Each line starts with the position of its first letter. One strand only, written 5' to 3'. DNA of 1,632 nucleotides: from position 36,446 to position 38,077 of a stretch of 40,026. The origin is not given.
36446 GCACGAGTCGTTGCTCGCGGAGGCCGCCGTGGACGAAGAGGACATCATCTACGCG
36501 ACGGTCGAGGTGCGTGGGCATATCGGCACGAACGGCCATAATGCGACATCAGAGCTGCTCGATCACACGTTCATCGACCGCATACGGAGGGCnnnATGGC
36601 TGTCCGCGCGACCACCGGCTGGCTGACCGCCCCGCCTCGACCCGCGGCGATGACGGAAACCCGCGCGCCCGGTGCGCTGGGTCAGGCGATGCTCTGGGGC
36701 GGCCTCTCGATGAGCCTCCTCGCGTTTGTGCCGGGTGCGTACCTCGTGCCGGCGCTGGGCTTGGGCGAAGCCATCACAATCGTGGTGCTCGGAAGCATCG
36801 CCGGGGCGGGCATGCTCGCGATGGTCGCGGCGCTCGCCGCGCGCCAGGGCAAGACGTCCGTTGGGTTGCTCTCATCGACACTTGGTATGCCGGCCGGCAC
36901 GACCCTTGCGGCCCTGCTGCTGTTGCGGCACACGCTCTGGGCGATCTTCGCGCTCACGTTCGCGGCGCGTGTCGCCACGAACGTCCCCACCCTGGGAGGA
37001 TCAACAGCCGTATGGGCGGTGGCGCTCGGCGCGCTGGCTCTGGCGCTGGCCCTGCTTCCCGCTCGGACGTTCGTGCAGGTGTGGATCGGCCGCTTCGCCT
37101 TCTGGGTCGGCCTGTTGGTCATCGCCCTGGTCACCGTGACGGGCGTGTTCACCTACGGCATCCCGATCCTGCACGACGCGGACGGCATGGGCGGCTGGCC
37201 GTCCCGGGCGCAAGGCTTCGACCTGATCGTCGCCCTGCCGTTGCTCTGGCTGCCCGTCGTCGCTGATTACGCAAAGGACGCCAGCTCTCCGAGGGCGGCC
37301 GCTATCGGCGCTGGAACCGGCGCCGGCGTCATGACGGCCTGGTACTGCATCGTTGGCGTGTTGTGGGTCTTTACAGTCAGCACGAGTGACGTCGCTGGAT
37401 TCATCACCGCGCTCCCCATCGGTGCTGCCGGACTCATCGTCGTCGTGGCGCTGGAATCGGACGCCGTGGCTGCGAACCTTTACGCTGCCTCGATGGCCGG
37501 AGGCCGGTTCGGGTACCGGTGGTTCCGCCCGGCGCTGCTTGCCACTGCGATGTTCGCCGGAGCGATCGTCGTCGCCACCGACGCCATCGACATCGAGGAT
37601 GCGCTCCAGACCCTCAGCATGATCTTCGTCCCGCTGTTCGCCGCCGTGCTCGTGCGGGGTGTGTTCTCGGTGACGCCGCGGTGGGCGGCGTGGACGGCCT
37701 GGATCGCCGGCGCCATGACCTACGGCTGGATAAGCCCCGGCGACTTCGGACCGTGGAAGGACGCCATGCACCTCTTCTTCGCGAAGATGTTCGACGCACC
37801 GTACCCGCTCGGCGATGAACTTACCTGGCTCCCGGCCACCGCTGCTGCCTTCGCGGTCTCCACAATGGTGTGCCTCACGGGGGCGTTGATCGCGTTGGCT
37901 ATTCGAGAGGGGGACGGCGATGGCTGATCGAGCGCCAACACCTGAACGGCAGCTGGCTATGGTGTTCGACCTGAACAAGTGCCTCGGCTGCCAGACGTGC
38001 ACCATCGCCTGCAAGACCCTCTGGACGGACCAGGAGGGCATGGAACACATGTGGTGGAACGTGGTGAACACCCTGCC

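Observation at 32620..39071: CN-hydrolase and NCS1-type permease translationally wedged between the Tat-alpha and its beta subunit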

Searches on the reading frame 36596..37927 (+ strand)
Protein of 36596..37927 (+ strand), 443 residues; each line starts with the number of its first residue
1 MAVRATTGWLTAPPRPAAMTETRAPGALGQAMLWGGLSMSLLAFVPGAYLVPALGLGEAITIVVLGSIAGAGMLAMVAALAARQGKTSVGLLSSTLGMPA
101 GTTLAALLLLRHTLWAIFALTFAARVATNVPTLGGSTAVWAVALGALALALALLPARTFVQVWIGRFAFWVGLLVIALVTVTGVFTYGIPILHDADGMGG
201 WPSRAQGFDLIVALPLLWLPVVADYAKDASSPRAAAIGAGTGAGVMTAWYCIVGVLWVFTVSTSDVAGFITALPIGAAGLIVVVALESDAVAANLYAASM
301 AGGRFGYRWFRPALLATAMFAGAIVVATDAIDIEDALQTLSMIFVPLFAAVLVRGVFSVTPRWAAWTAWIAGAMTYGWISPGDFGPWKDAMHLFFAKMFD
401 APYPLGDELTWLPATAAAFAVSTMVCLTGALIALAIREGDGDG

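Call 7: search_protein_families(library=pfam, proteins=[window:36596-37927:+])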
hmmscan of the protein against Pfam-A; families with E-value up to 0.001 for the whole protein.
window:36596-37927:+ (443 aa): 0 families

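Call 11: search_protein_families(library=pfam, proteins=[window:36596-37927:+], max_evalue=10)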
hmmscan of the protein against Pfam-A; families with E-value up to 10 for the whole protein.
window:36596-37927:+ (443 aa): 0 families

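Call 12: search_protein_families(library=ncbifam, proteins=[window:36596-37927:+], max_evalue=1)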
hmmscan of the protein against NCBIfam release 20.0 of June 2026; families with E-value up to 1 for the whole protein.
window:36596-37927:+ (443 aa): 1 family
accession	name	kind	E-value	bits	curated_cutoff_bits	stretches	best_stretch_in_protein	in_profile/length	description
TIGR02358.1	thia_cytX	hypoth_equivalog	1.7e-26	93.3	309.85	1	31-378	4-355/386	putative hydroxymethylpyrimidine transporter CytX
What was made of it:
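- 36596..37927 (+): 12-helix membrane carrier of the NCS1 / CytX-like type (LeuT fold). NCBIfam CytX E=1.7e-26 (call 12).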

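Call 28: search_solved_structures(query=window:36596-37927:+, max_evalue=10)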
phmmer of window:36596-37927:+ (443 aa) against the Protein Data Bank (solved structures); distinct sequences matched with E-value up to 10: 0.

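Call 33: find_homologous_proteins(query=window:36596-37927:+)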
Query window:36596-37927:+ (443 aa): 78 proteins with E <= 0.001 among 8000 candidates.
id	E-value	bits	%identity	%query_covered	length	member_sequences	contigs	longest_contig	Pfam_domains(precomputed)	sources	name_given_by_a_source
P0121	1.8e-274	929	100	100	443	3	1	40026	-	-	-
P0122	6.5e-216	736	81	99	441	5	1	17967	-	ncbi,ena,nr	ncbi:MAG TPA: hypothetical protein VJP07_05340 [Dehalococcoidia bacterium]|nr:hypothetical protein [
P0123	4.2e-212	723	81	96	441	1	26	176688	-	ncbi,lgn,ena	-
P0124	2.7e-201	687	77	93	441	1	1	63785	-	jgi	jgi:purine-cytosine permease-like protein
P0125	4.0e-177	608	70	96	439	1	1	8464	-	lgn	-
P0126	3.6e-171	588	70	89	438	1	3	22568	-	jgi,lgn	-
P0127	5.6e-164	564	65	95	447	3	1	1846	-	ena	-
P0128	6.7e-164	564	64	95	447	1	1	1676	-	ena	-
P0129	2.5e-162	559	63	96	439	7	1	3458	-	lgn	-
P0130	1.1e-160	553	64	95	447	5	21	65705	-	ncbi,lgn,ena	-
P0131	1.5e-160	553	64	95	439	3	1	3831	-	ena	-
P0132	2.9e-160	552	64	95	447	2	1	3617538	-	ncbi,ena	-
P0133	3.3e-160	552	64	97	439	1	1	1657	-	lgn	-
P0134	1.7e-159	550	62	94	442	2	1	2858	-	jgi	jgi:purine-cytosine permease-like protein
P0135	9.5e-159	547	63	93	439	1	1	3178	-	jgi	jgi:purine-cytosine permease-like protein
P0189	1.4e-53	201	35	90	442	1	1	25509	-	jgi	jgi:purine-cytosine permease-like protein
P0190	4.0e-45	173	33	91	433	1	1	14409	-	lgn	-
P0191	1.1e-25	109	31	92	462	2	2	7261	PF02133.22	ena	-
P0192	5.5e-24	103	32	82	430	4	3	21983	PF02133.22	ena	-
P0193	5.9e-24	103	30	87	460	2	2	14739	PF02133.22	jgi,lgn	jgi:putative hydroxymethylpyrimidine transporter CytX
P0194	1.1e-23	102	28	92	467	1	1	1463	PF02133.22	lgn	-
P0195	1.5e-23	102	30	88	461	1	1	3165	PF02133.22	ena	-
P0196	4.7e-22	97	29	94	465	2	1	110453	PF02133.22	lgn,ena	-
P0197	2.5e-21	94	29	94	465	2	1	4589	PF02133.22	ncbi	-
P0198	6.8e-16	76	29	82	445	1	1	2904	PF02133.22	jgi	jgi:nucleobase:cation symporter-1, NCS1 family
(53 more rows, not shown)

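Call 34: find_encoding_contigs(protein=P0189, flank=10000, max_places=2)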
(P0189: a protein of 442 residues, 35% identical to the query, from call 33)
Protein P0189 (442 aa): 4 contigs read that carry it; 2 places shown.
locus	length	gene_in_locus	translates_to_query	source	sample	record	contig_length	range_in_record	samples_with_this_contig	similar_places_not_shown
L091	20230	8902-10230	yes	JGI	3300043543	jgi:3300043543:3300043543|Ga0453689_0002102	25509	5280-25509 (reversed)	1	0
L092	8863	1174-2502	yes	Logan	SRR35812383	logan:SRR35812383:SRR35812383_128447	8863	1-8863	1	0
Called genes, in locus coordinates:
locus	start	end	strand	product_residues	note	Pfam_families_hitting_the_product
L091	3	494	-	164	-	?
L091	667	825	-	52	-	-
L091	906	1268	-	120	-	-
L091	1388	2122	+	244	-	-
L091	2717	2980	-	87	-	-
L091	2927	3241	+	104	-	-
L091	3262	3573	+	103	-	-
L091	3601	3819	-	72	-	-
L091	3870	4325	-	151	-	PF01850:PIN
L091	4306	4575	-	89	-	-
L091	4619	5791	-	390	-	PF00817:IMS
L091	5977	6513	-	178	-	PF07883:Cupin_2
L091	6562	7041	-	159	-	PF02311:AraC_binding, PF07883:Cupin_2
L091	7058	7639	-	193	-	PF00440:TetR_N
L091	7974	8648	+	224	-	PF02613:Nitrate_red_del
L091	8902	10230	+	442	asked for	-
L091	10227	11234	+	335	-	PF00005:ABC_tran, PF13304:AAA_21, PF26919:ABC-like_C (faint)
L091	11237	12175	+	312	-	PF12698:ABC2_membrane_3, PF01061:ABC2_membrane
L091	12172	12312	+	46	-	-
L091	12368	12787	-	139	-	PF13473:Cupredoxin_1, PF00127:Copper-bind (weak)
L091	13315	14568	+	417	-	PF00202:Aminotran_3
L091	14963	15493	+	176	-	PF01636:APH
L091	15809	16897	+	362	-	-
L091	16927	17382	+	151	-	-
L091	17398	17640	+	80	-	PF00037:Fer4 (faint), PF12838:Fer4_7 (faint), PF13237:Fer4_10 (weak), PF13187:Fer4_9 (weak), PF13484:Fer4_16 (faint)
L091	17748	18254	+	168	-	-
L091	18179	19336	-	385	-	PF04055:Radical_SAM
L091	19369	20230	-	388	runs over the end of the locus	PF13353:Fer4_12 (weak), PF04055:Radical_SAM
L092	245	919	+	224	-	PF02613:Nitrate_red_del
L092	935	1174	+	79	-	-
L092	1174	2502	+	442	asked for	-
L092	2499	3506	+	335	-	PF00005:ABC_tran, PF13304:AAA_21, PF26919:ABC-like_C (faint)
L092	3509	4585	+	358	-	PF12698:ABC2_membrane_3, PF01061:ABC2_membrane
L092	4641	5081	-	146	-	PF13473:Cupredoxin_1, PF00127:Copper-bind (weak)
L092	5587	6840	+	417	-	PF00202:Aminotran_3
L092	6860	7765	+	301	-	PF01636:APH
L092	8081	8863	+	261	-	?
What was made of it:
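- The carrier persists without a functional alpha-E in L091/L092 (call 34).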

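Call 35: find_encoding_contigs(protein=P0190, flank=10000, max_places=2)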
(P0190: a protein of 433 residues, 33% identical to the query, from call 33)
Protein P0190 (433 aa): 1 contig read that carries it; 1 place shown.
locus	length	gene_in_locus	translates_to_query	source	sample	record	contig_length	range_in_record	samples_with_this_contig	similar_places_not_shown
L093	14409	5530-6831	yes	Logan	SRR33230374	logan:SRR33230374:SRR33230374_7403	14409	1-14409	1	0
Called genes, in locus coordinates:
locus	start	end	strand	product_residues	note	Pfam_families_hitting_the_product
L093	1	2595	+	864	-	?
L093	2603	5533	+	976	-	PF00384:Molybdopterin, PF01568:Molydop_binding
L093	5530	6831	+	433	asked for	-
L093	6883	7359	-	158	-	PF13473:Cupredoxin_1, PF00127:Copper-bind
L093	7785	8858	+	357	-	PF04055:Radical_SAM, PF06463:Mob_synth_C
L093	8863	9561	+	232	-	PF00440:TetR_N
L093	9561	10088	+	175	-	-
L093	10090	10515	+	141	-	PF02391:MoaE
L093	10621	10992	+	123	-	-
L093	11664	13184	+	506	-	-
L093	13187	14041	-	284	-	PF00106:adh_short, PF08659:KR, PF13561:adh_short_C2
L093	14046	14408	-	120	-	?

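Call 45: predict_structure(alignment_id=A2)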
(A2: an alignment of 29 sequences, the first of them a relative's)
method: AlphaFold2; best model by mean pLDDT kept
length: 443 residues; sequences in the alignment: 29
mean_pLDDT: 88.9   pTM: 0.89
mean pLDDT of the five models: 88.9, 87.9, 87.0, 86.7, 85.7
residues with pLDDT >= 90: 317; 70-90: 70; 50-70: 41; < 50: 15
segments of 3 or more residues with pLDDT < 50: 1-5, 14-19
pLDDT, mean of each block of 10 residues (from residue 1): 50 52 84 95 88 87 97 98 97 90 94 96 92 89 97 94 95 92 75 53 87 95 96 98 97 79 59 76 93 97 93 98 94 90 95 97 97 96 93 97 83 95 98 95 74
secondary structure, 60 per line:
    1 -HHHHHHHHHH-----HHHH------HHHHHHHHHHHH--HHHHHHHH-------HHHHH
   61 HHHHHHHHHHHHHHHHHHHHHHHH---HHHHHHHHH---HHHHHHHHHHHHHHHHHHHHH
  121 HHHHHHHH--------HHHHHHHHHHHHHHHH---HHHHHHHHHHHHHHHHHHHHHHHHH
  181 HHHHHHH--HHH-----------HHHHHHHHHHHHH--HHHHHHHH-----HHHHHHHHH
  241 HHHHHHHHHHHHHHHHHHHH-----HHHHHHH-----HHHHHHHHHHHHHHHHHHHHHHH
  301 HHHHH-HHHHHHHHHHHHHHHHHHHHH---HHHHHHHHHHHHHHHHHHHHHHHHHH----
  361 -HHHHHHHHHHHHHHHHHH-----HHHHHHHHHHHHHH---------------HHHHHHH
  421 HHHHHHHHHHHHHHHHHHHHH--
elements in order: H2-11 H17-20 H27-38 H41-48 H56-84 H88-96 H100-128 H137-152 H156-187 H204-216 H219-226 H232-260 H266-272 H278-305 H307-327 H331-356 H362-379 H385-398 H414-441
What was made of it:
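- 36596..37927 (+): The AlphaFold model has pLDDT 88.9 and pTM 0.89 (call 45).
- On NCS1 (nucleobase:cation symporter-1) family: The model has pLDDT 88.9 (call 45).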

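Call 49: fold_search(model_id=the predicted structure, library=pdb)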
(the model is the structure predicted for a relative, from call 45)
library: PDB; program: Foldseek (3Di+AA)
matches with E <= 10: 567; with E <= 0.001: 121
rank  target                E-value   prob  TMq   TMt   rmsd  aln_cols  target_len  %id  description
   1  7qoa_B                7.7e-08  1.00  0.69  0.76   4.3       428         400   12  Structure of CodB, a cytosine transporter in an outward-facing conformation (released 2022-07-13)
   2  7qoa_A                4.4e-07  1.00  0.69  0.76   4.3       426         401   12  Structure of CodB, a cytosine transporter in an outward-facing conformation (released 2022-07-13)
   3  9bfi                  6.1e-07  1.00  0.64  0.59   5.9       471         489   14  Cryo-EM structure of human CHT1 in the apo inward-open state (released 2024-11-06)
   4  9bfj                  6.6e-07  1.00  0.64  0.58   7.3       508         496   13  Cryo-EM structure of human CHT1 in the choline bound state (released 2024-11-06)
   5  8j74_A                7.8e-07  1.00  0.66  0.58   5.5       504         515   14  Human high-affinity choline transporter CHT1 in the HC-3-bound outward-facing open conformation, dimeric state (released 2024-04-03)
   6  5j4n_B                1.3e-06  1.00  0.53  0.53  10.2       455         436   14  Crystal structure of the L-arginine/agmatine antiporter AdiC in complex with agmatine at 2.6 Angstroem resolution (released 2016-08-31)
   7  8zqq_A                1.7e-06  1.00  0.63  0.58   5.9       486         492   14  Human high-affinity choline transporter CHT1 bound to choline under NaCl condition, with sodium and chloride ions coor (released 2024-12-04)
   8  2jln                  1.8e-06  1.00  0.63  0.61   5.6       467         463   14  Structure of Mhp1, a nucleobase-cation-symport-1 family transporter (released 2008-10-28)
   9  9a52_A                2.8e-06  1.00  0.56  0.61  11.5       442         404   12  Integrative model of YCSG-FABL by crosslinking MS and deep learning (released 2024-09-18)
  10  9bfk                  3.0e-06  1.00  0.65  0.60   5.5       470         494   16  Cryo-EM structure of human CHT1 in the ML352 bound state (released 2024-11-06)
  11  8j76_A                3.4e-06  1.00  0.61  0.56   7.7       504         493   14  Human high-affinity choline transporter CHT1 in the inward-facing apo-open conformation (released 2024-04-10)
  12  9bim                  3.6e-06  1.00  0.68  0.59   5.1       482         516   14  Cryo-EM structure of human CHT1 in the HC-3 bound outward-facing state (released 2024-11-06)
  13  8wnt_B                5.1e-06  1.00  0.58  0.55  10.4       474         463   16  Cryo EM map of SLC7A10 with L-Alanine substrate (released 2024-05-15)
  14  9c0g_A                5.1e-06  1.00  0.55  0.30  13.2       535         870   12  Phosphorylated human NKCC1 in complex with torsemide (released 2025-02-12)
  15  8hez_A                5.7e-06  1.00  0.59  0.47   7.0       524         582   14  Structure of human SGLT2-MAP17 complex with Dapagliflozin (released 2023-11-15)
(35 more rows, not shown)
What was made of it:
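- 36596..37927 (+): The top PDB fold match is CodB 7QOA (TM 0.69/0.76), followed by Mhp1 (call 49).
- On NCS1 (nucleobase:cation symporter-1) family: The top fold hit is CodB 7QOA, and Mhp1 also matches (call 49).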

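Call 56: search_protein_families(library=ncbifam, proteins=[L093:11664-13184:+, L093:9561-10088:+, L093:13187-14041:-, L093:5530-6831:+], max_evalue=0.001)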
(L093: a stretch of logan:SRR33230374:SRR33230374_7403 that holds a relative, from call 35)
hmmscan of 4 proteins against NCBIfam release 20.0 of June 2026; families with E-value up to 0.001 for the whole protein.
L093:11664-13184:+ (506 aa): 0 families

L093:9561-10088:+ (175 aa): 0 families

L093:13187-14041:- (284 aa): 227 families (the best 25 are shown)
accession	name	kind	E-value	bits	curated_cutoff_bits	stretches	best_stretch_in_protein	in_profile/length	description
NF004825.0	PRK06181.1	equivalog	6.7e-62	209.2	215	1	3-252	4-256/268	SDR family oxidoreductase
NF005495.0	PRK07109.1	subfamily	3.3e-61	207.4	264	1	2-256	5-260/334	SDR family oxidoreductase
NF004826.0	PRK06182.1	subfamily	1.9e-54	184.8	305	1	6-237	5-225/274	oxidoreductase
NF004823.0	PRK06179.1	subfamily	1.2e-53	182.3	310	1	4-201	4-193/271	oxidoreductase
NF005878.0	PRK07825.1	subfamily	2.3e-53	181.4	287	1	2-250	6-243/278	short chain dehydrogenase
NF004824.0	PRK06180.1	subfamily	5.9e-53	179.8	298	1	6-196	5-192/279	oxidoreductase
NF005559.1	PRK07231.1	subfamily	7.5e-53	179.6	215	1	3-200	2-199/249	glucose 1-dehydrogenase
NF006114.0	PRK08263.1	subfamily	3.2e-49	167.7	290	1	6-196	4-191/280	short chain dehydrogenase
NF004514.1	PRK05855.1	equivalog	6.6e-48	163.6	455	1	3-252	311-571/578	SDR family oxidoreductase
NF004198.0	PRK05653.1-3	equivalog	1.8e-47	161.9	296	1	3-211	5-215/248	3-oxoacyl-ACP reductase FabG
NF052558.1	MBtsdlDhBudC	equivalog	1.1e-46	159.4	270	1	4-200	2-195/250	meso-2,3-butanediol dehydrogenase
NF005672.0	PRK07454.1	equivalog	2.6e-46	157.8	234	1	6-193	7-194/241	SDR family oxidoreductase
TIGR01963.1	PHB_DH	subfamily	4.3e-46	157.2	307.05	1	6-199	2-195/255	3-hydroxybutyrate dehydrogenase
NF004843.0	PRK06194.1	equivalog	3.7e-45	154.5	308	1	2-195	3-199/295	hypothetical protein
NF006123.0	PRK08267.1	equivalog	1.4e-44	152.3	261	1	8-251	5-248/261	SDR family oxidoreductase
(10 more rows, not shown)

L093:5530-6831:+ (433 aa): 2 families
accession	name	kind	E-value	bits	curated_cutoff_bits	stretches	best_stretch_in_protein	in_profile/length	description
TIGR02358.1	thia_cytX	hypoth_equivalog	1.3e-38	133.2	309.85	1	11-367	2-358/386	putative hydroxymethylpyrimidine transporter CytX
TIGR00800.1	ncs1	subfamily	4.3e-09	35.6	353.1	1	3-242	10-266/447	NCS1 family nucleobase:cation symporter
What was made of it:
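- The closest named family is CytX, a predicted hydroxymethylpyrimidine carrier (calls 12, 56).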

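Call 62: find_homologous_proteins(query=A3, max_evalue=1e-20)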
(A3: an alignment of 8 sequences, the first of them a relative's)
Query A3 (8 sequences) (443 aa, profile of the alignment): 147 proteins with E <= 1e-20 among 8000 candidates; the best 120 are listed.
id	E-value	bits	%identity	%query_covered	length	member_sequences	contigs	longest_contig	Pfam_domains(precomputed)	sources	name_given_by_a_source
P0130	4.0e-192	657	64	95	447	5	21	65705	-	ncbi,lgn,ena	-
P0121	1.1e-191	656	100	100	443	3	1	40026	-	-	-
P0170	4.1e-188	644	59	95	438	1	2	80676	-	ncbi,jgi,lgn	-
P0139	2.2e-186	638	63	95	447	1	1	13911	-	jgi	jgi:NCS1 family nucleobase:cation symporter-1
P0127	3.2e-185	634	65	95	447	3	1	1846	-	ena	-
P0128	5.9e-185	633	64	95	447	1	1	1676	-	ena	-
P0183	1.1e-183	629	54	99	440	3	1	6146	-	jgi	jgi:nucleobase:cation symporter-1, NCS1 family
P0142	2.9e-183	628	63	95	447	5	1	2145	-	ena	-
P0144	4.6e-183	627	62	95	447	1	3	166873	-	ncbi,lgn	-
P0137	8.0e-183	626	62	95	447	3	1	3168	-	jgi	-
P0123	1.3e-181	622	81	96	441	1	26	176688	-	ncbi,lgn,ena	-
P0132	1.5e-181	622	64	95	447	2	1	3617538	-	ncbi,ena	-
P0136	3.4e-181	621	62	96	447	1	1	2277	-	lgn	-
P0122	5.5e-181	620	81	99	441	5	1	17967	-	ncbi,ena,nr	ncbi:MAG TPA: hypothetical protein VJP07_05340 [Dehalococcoidia bacterium]|nr:hypothetical protein [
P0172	6.0e-181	620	57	99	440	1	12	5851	-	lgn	-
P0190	6.0e-173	594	33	91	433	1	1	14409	-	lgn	-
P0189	4.9e-171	587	35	90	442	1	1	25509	-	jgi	jgi:purine-cytosine permease-like protein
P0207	1.0e-149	517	35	95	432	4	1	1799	PF02133.22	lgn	-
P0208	2.0e-149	516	35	93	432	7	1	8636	PF02133.22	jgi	jgi:NCS1 family nucleobase:cation symporter-1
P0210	7.8e-148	511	35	91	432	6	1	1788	PF02133.22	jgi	jgi:NCS1 family nucleobase:cation symporter-1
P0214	6.0e-146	505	34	91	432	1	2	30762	-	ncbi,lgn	-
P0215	3.1e-145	502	35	94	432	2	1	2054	PF02133.22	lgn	-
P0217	2.3e-144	500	35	91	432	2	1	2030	PF02133.22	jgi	jgi:nucleobase:cation symporter-1, NCS1 family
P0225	7.8e-140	485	33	89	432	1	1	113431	-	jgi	jgi:purine-cytosine permease-like protein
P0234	1.7e-113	398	32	93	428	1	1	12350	-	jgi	jgi:purine-cytosine permease-like protein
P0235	1.1e-80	290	29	92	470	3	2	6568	PF02133.22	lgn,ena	-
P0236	4.9e-72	261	30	89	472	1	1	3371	PF02133.22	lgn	-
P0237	1.2e-70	257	29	92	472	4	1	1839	PF02133.22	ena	-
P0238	1.3e-70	256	32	95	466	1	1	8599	PF02133.22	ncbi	-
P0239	7.8e-70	254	31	91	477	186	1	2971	PF02133.22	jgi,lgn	jgi:putative hydroxymethylpyrimidine transporter CytX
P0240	1.5e-69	253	30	85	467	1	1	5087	PF02133.22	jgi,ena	-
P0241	1.2e-68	250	30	88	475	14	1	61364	PF02133.22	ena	-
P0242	1.5e-68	250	29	95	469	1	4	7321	PF02133.22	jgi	jgi:NCS1 family nucleobase:cation symporter-1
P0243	2.2e-68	249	31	81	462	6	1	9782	PF02133.22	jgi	jgi:nucleobase:cation symporter-1, NCS1 family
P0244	9.5e-68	247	29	99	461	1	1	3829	PF02133.22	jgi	jgi:nucleobase:cation symporter-1, NCS1 family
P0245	1.1e-67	247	28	95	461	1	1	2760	PF02133.22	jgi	jgi:putative hydroxymethylpyrimidine transporter CytX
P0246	1.3e-67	247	30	93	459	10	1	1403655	PF02133.22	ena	-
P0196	2.9e-67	245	29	94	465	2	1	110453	PF02133.22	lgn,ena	-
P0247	5.5e-67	245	31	91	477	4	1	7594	PF02133.22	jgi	jgi:nucleobase:cation symporter-1, NCS1 family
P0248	6.5e-67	244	28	92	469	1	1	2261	PF02133.22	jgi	jgi:putative hydroxymethylpyrimidine transporter CytX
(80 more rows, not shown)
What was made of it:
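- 36596..37927 (+): Relatives at about 30% identity carry PF02133 (calls 33, 62).
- On NCS1 (nucleobase:cation symporter-1) family: Relatives at about 30% identity do carry PF02133 (calls 33, 62).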

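Call 63: find_encoding_contigs(protein=P0225, flank=10000, max_places=1)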
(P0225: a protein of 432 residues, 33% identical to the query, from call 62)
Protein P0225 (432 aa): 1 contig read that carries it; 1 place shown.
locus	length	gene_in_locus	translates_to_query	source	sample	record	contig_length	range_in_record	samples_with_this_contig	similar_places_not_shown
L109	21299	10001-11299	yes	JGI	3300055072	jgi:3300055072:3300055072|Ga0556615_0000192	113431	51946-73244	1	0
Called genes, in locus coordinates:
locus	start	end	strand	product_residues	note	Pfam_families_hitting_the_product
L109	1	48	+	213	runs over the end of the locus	PF09459:EB_dh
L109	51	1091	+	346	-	PF12797:Fer4_2 (faint), PF12837:Fer4_6 (faint), PF12838:Fer4_7 (weak), PF13237:Fer4_10 (weak), PF13247:Fer4_11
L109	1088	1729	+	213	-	PF02613:Nitrate_red_del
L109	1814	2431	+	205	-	PF09459:EB_dh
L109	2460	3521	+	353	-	PF12797:Fer4_2 (faint), PF13187:Fer4_9 (faint), PF13237:Fer4_10 (faint), PF13247:Fer4_11, PF12838:Fer4_7 (weak)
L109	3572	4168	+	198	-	PF02613:Nitrate_red_del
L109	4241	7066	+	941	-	PF00384:Molybdopterin, PF01568:Molydop_binding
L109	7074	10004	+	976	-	PF00384:Molybdopterin, PF01568:Molydop_binding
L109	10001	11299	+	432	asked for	-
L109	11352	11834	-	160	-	-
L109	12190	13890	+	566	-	PF04542:Sigma70_r2, PF08281:Sigma70_r4_2 (weak)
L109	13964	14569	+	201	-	PF04203:Sortase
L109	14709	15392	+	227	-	-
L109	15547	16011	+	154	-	PF00578:AhpC-TSA, PF08534:Redoxin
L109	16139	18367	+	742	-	PF03176:MMPL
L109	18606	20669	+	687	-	-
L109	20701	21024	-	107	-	PF08734:GYD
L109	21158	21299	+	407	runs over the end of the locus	PF00817:IMS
